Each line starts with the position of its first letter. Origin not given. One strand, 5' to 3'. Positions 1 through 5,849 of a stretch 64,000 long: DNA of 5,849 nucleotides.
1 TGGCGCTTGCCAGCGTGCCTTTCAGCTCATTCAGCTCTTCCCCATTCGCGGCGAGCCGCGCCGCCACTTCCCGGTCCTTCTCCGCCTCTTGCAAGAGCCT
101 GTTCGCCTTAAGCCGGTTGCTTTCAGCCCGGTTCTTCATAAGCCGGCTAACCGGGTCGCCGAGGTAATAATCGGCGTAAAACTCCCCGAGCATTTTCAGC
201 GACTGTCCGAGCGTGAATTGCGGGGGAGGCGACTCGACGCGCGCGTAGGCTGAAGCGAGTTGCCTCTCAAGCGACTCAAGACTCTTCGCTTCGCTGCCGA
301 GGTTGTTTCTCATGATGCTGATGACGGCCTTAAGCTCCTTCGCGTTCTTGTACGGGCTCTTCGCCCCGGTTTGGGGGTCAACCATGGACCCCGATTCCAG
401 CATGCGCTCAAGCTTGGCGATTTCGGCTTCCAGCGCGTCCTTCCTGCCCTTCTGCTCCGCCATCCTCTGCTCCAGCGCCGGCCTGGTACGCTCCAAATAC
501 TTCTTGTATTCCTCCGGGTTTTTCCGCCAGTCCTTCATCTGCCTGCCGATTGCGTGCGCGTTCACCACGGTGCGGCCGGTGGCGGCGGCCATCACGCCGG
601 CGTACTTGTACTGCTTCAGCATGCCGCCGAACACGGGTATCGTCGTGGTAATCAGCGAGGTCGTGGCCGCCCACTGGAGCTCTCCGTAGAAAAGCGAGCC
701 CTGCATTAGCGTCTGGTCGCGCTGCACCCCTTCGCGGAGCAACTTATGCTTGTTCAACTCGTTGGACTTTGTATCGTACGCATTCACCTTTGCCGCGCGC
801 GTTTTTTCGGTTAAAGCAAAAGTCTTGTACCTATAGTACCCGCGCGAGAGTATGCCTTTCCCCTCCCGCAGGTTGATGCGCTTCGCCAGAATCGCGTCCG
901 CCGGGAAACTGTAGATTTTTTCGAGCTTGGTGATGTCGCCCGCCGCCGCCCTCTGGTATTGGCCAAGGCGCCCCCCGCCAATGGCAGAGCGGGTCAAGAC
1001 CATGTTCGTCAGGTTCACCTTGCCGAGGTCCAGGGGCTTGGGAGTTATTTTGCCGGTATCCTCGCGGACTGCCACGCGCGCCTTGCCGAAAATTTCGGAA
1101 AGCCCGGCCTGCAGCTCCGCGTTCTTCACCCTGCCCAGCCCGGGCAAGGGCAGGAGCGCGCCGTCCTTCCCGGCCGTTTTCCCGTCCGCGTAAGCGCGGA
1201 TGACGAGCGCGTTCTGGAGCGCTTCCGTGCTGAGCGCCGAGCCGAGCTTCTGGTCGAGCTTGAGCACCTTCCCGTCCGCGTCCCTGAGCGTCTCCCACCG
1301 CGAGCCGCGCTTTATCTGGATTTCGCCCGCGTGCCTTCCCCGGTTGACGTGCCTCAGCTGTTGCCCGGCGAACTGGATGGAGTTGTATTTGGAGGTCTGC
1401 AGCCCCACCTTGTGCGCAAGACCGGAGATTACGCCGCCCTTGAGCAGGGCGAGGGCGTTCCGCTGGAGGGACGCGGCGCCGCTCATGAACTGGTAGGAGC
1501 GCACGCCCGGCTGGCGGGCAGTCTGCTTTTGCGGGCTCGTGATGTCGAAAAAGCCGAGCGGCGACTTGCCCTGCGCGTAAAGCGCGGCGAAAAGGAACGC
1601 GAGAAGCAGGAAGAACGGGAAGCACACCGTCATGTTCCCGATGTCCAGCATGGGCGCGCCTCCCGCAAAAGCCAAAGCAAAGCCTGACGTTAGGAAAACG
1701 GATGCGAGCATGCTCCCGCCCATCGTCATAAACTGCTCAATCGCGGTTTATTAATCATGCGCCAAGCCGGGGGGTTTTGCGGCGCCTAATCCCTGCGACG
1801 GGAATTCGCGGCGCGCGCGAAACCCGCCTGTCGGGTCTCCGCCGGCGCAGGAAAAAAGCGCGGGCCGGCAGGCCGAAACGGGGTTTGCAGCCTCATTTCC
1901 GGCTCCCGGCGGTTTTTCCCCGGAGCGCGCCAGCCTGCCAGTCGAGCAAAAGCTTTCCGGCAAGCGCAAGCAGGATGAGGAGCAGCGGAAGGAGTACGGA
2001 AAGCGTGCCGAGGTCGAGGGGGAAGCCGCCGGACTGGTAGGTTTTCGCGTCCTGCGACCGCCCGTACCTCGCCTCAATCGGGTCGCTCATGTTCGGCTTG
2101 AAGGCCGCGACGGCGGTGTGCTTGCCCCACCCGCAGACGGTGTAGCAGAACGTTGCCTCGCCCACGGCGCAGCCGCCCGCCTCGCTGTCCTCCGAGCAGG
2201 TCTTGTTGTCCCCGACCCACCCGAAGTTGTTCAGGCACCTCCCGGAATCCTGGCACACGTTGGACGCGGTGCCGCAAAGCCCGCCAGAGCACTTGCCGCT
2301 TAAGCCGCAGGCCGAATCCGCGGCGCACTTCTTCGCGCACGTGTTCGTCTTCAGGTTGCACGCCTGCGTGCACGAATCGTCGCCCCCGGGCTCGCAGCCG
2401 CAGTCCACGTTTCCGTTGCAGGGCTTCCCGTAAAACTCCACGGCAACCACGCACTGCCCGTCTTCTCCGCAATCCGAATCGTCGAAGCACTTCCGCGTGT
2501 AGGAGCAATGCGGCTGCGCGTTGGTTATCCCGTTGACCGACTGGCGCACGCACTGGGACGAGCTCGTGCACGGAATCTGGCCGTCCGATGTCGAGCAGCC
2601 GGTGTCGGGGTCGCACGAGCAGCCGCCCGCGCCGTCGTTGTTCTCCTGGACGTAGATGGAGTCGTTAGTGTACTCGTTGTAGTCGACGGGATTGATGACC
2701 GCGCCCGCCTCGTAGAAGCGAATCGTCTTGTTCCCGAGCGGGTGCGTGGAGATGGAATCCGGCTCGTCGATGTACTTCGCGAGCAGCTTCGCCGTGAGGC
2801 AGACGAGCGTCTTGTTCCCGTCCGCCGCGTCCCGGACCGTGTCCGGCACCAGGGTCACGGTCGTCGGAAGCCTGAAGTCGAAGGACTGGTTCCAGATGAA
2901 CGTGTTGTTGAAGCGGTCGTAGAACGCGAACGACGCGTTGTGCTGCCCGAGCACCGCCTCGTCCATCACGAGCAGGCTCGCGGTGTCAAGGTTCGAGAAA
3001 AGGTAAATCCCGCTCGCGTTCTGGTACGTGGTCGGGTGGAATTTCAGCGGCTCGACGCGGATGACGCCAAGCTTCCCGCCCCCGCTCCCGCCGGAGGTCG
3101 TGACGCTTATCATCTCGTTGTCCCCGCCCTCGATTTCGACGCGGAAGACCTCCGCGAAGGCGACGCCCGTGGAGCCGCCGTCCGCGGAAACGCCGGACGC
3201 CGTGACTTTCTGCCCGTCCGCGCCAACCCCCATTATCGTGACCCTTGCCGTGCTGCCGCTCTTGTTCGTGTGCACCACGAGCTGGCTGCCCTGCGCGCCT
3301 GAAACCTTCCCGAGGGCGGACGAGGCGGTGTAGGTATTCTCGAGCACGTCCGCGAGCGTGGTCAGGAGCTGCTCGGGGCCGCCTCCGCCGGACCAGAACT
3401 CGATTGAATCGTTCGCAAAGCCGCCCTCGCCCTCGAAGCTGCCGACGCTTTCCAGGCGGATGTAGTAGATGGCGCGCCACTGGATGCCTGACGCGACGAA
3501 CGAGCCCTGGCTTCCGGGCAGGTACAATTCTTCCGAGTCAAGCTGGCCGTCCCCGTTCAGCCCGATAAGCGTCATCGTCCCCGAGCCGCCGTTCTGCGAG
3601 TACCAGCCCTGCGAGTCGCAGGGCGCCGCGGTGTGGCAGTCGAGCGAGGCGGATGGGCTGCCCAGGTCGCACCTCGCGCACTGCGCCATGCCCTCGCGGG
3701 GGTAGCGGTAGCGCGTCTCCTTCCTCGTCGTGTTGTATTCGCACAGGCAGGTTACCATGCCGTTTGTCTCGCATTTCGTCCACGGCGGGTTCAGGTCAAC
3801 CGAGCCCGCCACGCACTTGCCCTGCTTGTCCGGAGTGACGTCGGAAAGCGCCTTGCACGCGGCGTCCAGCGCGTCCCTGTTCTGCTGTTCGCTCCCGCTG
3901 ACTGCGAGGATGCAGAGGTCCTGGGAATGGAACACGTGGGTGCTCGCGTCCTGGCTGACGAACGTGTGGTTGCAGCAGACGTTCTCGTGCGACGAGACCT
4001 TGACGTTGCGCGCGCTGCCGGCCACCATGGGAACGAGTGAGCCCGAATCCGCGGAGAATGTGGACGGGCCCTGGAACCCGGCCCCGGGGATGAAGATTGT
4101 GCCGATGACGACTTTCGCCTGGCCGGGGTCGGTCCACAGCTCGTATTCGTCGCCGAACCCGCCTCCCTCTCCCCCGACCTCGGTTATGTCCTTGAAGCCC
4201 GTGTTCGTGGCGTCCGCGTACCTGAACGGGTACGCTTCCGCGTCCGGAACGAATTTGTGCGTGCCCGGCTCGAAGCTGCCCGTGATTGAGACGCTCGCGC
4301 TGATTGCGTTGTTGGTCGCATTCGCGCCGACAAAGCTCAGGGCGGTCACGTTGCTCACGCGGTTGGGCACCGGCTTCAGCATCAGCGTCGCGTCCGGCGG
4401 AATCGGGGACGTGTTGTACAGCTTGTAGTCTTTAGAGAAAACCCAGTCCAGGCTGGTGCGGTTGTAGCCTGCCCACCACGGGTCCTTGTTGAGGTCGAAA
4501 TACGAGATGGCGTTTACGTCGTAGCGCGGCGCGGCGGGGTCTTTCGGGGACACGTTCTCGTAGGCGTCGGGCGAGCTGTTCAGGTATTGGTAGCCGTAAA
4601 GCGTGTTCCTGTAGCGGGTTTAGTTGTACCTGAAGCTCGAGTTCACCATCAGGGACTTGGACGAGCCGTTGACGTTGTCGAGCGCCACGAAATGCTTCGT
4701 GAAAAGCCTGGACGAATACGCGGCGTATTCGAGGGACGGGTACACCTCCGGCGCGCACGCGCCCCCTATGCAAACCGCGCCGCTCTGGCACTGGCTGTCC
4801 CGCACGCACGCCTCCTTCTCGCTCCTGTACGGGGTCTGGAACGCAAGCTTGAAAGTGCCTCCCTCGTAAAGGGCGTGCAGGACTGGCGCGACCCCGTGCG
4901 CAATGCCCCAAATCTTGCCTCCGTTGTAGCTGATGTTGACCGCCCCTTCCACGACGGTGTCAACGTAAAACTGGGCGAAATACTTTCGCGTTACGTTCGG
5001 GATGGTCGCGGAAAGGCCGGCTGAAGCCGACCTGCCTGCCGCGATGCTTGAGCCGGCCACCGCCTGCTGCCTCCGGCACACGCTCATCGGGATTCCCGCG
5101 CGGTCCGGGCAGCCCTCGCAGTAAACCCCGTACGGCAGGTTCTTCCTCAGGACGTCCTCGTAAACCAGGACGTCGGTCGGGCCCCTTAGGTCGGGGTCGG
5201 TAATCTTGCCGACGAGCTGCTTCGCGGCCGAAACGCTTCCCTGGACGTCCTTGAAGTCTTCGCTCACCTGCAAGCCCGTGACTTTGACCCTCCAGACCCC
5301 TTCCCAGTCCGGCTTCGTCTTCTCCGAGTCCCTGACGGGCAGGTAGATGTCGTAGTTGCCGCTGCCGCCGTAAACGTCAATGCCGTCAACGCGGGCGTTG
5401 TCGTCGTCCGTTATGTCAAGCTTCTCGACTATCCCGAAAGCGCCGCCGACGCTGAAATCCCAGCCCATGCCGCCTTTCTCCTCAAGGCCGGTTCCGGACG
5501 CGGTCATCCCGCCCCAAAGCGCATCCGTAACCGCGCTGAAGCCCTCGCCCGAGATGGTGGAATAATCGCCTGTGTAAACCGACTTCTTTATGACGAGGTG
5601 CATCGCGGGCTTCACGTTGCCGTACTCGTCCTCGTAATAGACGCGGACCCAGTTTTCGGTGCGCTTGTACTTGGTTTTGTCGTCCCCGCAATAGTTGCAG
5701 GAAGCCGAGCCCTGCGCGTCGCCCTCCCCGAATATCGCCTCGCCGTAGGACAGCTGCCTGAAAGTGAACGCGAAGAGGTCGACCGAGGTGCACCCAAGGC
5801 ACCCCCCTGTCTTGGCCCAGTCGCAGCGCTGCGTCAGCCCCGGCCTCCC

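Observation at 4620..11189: Giant adhesin-like architecture: beta-helix, NHL/propeller-like and Cys-rich modules, heavy N-glycosylation potential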

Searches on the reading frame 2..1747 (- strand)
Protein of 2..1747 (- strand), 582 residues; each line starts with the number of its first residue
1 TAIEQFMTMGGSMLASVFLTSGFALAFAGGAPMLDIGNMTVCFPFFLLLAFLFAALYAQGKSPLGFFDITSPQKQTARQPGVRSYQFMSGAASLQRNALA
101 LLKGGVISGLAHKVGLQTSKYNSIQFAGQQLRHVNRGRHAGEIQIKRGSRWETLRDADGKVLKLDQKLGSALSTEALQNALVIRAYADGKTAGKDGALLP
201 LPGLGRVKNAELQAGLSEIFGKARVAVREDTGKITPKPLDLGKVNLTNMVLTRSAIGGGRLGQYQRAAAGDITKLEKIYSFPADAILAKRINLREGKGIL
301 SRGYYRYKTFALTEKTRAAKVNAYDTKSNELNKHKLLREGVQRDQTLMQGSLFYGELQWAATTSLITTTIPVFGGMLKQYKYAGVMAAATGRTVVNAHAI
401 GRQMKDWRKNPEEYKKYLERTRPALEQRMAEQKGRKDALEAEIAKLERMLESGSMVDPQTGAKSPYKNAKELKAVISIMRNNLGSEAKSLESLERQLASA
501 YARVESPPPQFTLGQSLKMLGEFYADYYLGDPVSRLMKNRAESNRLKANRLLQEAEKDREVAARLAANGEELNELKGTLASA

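Call 24: search_protein_families(library=ncbifam, proteins=[window:2-1747:-], max_evalue=0.1)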
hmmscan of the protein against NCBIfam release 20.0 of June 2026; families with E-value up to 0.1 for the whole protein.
window:2-1747:- (582 aa): 1 family
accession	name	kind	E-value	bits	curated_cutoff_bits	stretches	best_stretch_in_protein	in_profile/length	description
NF045487.1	ASRP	equivalog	0.00097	17.9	300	1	405-504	128-234/593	archaea-specific SMC-related protein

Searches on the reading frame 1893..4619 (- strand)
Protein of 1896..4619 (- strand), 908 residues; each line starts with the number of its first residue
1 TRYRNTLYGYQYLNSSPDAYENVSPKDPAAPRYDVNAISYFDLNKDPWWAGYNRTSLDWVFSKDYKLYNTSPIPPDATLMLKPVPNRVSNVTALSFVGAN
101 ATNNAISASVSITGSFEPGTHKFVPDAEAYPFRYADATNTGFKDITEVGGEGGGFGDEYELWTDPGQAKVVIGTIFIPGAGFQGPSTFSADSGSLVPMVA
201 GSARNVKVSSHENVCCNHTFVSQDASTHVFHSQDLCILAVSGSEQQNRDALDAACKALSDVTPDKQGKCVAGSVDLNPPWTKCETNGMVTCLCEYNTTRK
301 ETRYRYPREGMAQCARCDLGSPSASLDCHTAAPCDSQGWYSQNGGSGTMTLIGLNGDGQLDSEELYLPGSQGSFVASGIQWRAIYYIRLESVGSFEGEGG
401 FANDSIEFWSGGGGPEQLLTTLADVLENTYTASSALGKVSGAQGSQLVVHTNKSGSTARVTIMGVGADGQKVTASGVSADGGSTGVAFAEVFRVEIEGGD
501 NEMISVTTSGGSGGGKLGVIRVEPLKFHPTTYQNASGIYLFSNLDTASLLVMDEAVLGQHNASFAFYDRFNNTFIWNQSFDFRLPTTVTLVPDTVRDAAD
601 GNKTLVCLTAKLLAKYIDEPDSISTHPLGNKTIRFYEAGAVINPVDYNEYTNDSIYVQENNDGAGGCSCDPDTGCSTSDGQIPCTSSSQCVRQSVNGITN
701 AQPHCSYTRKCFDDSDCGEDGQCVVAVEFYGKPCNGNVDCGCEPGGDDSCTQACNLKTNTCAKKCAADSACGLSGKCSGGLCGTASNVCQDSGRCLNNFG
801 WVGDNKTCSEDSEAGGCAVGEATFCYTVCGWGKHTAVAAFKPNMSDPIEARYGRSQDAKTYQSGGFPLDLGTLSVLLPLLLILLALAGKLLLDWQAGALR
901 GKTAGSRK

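Call 6: search_protein_families(library=pfam, proteins=[window:1893-4553:-], max_evalue=0.1)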
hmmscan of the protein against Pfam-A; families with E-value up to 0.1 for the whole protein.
window:1893-4553:- (886 aa): 0 families

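Call 23: search_solved_structures(query=window:1896-4619:-, max_evalue=1)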
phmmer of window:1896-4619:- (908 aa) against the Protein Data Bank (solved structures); distinct sequences matched with E-value up to 1: 0.

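Call 24: search_protein_families(library=ncbifam, proteins=[window:1896-4619:-], max_evalue=0.1)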
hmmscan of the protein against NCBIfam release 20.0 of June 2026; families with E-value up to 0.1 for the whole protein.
window:1896-4619:- (908 aa): 0 families

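Call 27: find_homologous_proteins(query=window:1896-4619:-, max_evalue=0.001)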
Query window:1896-4619:- (908 aa): 1 proteins with E <= 0.001 among 8000 candidates.
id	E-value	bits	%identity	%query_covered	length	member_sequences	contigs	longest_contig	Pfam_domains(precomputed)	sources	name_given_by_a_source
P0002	0.0e+0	2071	100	98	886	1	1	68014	-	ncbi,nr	ncbi:MAG: hypothetical protein PHF51_00995 [Candidatus ainarchaeum sp.]|nr:hypothetical protein [Can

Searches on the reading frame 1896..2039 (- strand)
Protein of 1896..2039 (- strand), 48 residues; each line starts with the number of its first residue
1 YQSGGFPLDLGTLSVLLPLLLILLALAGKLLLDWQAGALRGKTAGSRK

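Call 80: search_protein_families(library=ncbifam, proteins=[window:1896-2039:-], max_evalue=10)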
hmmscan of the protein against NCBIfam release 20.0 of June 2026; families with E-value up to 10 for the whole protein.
seq(48 aa): 0 families

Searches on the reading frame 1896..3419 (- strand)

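Call 31: search_protein_families(library=pfam, proteins=[window:1896-3419:-], max_evalue=10)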
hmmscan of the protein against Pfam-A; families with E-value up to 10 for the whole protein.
window:1896-3419:- (508 aa): 1 family
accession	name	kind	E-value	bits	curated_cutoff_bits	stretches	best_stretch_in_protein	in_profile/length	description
PF02789.23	Peptidase_M17_N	-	0.11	12.9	23.4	1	21-69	16-64/129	Cytosol aminopeptidase family, N-terminal domain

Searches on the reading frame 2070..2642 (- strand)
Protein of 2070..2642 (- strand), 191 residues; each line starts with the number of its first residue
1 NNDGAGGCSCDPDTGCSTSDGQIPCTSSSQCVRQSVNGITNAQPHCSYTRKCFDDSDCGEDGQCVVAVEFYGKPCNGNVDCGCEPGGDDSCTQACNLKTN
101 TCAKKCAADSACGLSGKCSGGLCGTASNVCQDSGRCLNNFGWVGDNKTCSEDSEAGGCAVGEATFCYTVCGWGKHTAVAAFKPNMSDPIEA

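Call 100: search_protein_families(library=pfam, proteins=[window:2070-2642:-], max_evalue=1)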
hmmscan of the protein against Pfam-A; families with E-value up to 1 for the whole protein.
window:2070-2642:- (191 aa): 0 families

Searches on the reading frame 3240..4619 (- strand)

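Call 31: search_protein_families(library=pfam, proteins=[window:3420-4619:-], max_evalue=10)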
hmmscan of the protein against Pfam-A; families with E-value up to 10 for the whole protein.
window:3420-4619:- (400 aa): 1 family
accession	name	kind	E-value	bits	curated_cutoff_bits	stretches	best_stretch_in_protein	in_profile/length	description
PF13202.12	EF-hand_5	-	0.056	13.4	25.9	1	354-365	10-21/25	EF hand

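Call 100: search_protein_families(library=pfam, proteins=[window:3240-4619:-], max_evalue=1)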
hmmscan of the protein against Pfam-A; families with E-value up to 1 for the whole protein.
window:3240-4619:- (460 aa): 1 family
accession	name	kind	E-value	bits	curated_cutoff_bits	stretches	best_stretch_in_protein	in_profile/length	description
PF13202.12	EF-hand_5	-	0.085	12.8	25.9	1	354-365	10-21/25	EF hand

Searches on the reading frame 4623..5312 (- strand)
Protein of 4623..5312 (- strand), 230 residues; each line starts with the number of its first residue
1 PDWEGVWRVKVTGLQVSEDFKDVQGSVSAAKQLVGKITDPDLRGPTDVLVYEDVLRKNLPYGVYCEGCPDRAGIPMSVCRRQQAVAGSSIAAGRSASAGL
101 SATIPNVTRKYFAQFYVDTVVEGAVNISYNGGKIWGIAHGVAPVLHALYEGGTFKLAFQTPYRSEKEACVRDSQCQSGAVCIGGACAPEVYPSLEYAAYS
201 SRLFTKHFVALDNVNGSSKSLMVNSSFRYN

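Call 100: search_protein_families(library=pfam, proteins=[window:4623-5312:-], max_evalue=1)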
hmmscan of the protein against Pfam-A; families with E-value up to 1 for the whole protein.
window:4623-5312:- (230 aa): 3 families
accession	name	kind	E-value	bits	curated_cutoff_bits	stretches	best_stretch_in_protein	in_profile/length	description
PF04706.18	Dickkopf_N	-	0.0022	18.7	25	1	161-187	25-51/51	Dickkopf N-terminal cysteine-rich region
PF01683.23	EB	-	0.016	15.7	24.3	1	167-187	20-40/52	EB module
PF23416.1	DUF7107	-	0.09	13.6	24.6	1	166-186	26-46/48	Domain of unknown function (DUF7107)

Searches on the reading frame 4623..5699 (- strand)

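Call 31: search_protein_families(library=pfam, proteins=[window:4623-5699:-], max_evalue=10)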
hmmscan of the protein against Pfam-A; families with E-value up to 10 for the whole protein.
window:4623-5699:- (359 aa): 3 families
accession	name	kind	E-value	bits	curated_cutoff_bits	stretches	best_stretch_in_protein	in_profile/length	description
PF04706.18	Dickkopf_N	-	0.0017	19.1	25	1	290-316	25-51/51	Dickkopf N-terminal cysteine-rich region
PF01683.23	EB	-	0.031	14.8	24.3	1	296-316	20-40/52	EB module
PF23416.1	DUF7107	-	0.08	13.7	24.6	1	295-315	26-46/48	Domain of unknown function (DUF7107)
